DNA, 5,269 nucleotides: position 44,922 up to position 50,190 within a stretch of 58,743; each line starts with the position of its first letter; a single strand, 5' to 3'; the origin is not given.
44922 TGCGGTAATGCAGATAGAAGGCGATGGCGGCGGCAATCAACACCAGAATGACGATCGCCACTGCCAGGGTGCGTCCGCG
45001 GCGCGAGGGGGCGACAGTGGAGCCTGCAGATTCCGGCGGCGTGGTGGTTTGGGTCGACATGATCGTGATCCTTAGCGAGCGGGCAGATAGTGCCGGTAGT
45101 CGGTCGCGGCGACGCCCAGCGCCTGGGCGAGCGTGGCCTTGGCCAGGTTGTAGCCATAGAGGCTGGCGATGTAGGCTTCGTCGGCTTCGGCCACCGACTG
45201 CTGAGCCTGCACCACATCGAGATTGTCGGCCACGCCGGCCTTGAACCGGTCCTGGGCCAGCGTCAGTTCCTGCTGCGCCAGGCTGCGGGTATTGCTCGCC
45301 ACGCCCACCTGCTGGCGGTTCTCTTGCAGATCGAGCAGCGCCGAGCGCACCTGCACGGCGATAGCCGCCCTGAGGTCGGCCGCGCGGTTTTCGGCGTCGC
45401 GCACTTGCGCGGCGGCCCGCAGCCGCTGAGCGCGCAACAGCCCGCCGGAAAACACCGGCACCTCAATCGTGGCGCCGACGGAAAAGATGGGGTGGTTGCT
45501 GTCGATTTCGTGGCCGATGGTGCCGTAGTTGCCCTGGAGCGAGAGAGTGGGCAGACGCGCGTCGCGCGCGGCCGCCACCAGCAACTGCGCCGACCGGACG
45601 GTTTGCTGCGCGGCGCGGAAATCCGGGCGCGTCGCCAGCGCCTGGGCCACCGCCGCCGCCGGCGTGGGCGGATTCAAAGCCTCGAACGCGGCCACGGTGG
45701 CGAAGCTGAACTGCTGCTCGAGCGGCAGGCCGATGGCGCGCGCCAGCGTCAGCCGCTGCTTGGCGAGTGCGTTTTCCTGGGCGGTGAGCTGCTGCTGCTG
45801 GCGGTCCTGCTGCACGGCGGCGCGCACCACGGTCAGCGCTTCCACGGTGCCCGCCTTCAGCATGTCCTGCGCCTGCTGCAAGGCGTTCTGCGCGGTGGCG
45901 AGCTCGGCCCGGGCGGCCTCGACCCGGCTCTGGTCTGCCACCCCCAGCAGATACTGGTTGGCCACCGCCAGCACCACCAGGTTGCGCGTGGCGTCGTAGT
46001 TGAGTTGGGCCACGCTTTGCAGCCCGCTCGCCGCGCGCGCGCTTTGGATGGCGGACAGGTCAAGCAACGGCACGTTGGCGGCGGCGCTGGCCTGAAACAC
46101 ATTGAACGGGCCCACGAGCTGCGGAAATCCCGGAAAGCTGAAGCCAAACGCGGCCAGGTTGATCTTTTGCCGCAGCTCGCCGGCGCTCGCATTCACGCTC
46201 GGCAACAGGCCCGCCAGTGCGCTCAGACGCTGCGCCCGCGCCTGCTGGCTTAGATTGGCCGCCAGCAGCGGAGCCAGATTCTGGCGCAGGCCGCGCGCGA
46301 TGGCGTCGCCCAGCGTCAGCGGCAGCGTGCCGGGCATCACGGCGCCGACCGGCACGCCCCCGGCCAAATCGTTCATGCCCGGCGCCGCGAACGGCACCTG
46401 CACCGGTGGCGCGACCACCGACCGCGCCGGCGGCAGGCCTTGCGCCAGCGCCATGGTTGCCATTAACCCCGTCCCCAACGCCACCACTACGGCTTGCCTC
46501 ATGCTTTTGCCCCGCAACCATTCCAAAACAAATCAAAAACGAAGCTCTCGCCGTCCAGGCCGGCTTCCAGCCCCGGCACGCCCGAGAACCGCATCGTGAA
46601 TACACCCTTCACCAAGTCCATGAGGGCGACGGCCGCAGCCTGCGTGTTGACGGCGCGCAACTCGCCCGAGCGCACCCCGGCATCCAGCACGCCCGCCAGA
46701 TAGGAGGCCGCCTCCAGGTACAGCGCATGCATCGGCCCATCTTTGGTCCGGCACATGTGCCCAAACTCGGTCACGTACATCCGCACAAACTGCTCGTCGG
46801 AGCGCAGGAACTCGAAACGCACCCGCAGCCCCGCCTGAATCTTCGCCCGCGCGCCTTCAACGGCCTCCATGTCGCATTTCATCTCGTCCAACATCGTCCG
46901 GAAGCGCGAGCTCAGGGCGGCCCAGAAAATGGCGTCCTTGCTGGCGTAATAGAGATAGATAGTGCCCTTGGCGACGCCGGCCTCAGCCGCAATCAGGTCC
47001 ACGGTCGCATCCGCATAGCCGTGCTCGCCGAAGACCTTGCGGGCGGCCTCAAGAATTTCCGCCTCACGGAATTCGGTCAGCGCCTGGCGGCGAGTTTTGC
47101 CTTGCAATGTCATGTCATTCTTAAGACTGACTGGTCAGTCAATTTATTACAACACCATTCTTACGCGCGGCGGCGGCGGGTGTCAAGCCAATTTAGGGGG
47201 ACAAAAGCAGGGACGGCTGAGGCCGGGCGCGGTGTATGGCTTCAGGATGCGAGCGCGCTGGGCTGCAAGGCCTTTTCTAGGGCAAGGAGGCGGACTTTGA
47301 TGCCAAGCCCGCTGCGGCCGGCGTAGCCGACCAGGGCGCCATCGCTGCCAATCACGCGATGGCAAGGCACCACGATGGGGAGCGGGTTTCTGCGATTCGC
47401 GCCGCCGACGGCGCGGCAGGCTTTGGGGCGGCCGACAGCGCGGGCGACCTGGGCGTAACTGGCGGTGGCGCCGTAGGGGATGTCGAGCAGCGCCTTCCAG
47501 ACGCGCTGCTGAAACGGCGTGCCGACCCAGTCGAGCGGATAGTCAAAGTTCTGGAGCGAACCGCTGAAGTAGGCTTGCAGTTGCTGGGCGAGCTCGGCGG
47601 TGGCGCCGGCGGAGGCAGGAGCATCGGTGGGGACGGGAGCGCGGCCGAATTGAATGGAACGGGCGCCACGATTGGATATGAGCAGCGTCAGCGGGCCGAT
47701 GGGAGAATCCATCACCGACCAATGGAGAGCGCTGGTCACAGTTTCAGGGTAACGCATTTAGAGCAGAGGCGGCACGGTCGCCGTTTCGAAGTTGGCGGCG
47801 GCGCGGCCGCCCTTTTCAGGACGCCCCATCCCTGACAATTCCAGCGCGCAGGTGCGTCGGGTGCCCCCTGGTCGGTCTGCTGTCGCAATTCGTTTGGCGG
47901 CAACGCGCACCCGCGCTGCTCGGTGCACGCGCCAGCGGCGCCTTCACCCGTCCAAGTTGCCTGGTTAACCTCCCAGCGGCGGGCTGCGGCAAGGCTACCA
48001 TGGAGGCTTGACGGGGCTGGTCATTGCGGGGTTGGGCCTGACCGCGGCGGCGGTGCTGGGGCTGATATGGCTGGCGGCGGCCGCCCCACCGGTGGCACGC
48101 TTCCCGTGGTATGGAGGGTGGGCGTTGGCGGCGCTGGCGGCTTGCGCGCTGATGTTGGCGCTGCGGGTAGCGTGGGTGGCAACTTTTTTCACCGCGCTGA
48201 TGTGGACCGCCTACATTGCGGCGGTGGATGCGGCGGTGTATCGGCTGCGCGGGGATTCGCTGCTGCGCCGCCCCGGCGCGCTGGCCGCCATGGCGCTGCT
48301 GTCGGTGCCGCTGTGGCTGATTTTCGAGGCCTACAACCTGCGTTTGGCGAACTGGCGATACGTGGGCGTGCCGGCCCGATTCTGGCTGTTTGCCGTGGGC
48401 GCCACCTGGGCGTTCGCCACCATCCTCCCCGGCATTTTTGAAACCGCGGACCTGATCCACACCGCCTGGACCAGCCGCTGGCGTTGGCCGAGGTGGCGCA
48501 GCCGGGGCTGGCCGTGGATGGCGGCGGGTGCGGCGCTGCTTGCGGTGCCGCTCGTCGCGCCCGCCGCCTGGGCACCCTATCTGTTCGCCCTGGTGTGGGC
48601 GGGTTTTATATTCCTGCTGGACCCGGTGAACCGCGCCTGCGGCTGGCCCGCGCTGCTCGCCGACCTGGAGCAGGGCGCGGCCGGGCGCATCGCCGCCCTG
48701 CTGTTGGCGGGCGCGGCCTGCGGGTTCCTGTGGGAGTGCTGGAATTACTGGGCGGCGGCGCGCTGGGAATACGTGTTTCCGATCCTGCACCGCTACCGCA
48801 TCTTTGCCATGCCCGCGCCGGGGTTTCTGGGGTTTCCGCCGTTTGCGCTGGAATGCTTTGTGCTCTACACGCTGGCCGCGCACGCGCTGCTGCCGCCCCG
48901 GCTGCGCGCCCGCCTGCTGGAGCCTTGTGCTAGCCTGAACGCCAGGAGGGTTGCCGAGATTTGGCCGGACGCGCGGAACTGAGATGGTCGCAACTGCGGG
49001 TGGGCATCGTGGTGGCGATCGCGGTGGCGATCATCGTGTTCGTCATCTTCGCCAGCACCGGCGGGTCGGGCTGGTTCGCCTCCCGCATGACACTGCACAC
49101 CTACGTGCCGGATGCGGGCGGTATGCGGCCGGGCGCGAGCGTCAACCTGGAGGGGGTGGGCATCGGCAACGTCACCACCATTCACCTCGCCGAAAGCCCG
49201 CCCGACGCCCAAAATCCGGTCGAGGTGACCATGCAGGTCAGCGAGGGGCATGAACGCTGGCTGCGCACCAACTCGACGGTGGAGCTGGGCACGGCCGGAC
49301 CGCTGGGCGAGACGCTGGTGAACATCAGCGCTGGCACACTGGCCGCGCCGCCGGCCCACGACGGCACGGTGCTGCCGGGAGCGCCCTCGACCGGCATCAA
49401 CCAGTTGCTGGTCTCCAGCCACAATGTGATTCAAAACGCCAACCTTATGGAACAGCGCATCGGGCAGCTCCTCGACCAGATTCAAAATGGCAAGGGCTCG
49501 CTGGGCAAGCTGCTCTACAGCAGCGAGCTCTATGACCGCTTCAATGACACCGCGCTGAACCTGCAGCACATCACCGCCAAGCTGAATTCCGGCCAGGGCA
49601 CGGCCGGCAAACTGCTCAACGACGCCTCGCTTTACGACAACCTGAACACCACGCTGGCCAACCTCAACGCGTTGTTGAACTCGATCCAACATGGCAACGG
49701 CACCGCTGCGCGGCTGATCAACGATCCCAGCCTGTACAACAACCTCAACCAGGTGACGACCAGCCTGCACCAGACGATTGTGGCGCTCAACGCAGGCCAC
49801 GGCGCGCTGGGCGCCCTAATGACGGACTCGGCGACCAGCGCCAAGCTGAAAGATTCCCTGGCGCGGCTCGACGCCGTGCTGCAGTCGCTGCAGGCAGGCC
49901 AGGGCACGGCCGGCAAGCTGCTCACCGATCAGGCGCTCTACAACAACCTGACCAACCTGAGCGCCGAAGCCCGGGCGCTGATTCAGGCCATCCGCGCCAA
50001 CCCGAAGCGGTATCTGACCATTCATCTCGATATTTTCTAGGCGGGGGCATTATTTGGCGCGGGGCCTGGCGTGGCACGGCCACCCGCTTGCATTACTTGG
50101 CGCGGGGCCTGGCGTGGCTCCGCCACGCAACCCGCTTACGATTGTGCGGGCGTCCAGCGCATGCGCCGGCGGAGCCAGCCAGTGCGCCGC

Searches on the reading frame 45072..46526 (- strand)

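Call 22: search_protein_families(library=pfam, proteins=[window:45072-46526:-])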
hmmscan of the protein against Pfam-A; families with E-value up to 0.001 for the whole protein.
window:45072-46526:- (484 aa): 1 family
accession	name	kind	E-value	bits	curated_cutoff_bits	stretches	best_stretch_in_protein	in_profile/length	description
PF02321.23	OEP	-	4.8e-51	173.7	22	2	290-471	2-187/187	Outer membrane efflux protein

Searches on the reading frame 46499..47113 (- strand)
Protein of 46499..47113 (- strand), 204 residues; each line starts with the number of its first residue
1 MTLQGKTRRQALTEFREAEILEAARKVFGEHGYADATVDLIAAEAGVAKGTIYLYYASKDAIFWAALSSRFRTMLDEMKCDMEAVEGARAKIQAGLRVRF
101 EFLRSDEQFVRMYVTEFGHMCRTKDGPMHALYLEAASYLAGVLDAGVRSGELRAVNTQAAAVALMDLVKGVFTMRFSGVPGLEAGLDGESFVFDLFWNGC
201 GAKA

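Call 68: search_protein_families(library=pfam, max_evalue=0.01, proteins=[window:46499-47113:-])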
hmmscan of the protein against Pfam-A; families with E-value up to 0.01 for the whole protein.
window:46499-47113:- (204 aa): 4 families
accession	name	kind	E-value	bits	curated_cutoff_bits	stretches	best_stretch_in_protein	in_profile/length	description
PF00440.29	TetR_N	-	1.4e-17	63.6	24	1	20-64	1-45/47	Bacterial regulatory proteins, tetR family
PF14246.11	TetR_C_7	-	6.4e-05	23.3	22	1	108-175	21-88/119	AefR-like transcriptional repressor, C-terminal domain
PF17932.6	TetR_C_24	-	7.4e-05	23.4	26.4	1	88-171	4-87/114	Tetracyclin repressor-like, C-terminal domain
PF17938.6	TetR_C_29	-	0.0073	16.9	26.2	0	91-155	4-71/119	Tetracyclin repressor-like, C-terminal domain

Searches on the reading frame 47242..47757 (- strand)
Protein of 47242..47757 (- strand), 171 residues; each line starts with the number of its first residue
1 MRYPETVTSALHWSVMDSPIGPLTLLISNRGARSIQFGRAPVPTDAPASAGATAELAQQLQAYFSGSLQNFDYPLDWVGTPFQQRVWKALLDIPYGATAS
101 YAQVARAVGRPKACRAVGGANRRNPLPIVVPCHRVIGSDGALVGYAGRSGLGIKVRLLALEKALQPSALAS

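Call 22: search_protein_families(library=pfam, proteins=[window:47242-47757:-])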
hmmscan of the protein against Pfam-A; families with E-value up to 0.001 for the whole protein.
window:47242-47757:- (171 aa): 2 families
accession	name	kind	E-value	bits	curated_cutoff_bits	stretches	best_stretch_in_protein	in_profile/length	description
PF01035.26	DNA_binding_1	-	8.3e-34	115.7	27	1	81-162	1-80/81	6-O-methylguanine DNA methyltransferase, DNA binding domain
PF02870.21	Methyltransf_1N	-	1.2e-08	35.8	21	1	11-76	1-70/71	6-O-methylguanine DNA methyltransferase, ribonuclease-like domain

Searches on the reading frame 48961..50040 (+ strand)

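Call 22: search_protein_families(library=pfam, proteins=[window:48961-50040:+])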
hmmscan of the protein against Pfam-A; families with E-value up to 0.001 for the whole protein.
window:48961-50040:+ (359 aa): 1 family
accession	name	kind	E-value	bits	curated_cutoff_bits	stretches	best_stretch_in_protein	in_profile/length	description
PF02470.25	MlaD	-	8.5e-14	52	25.1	1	44-125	4-81/81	MlaD protein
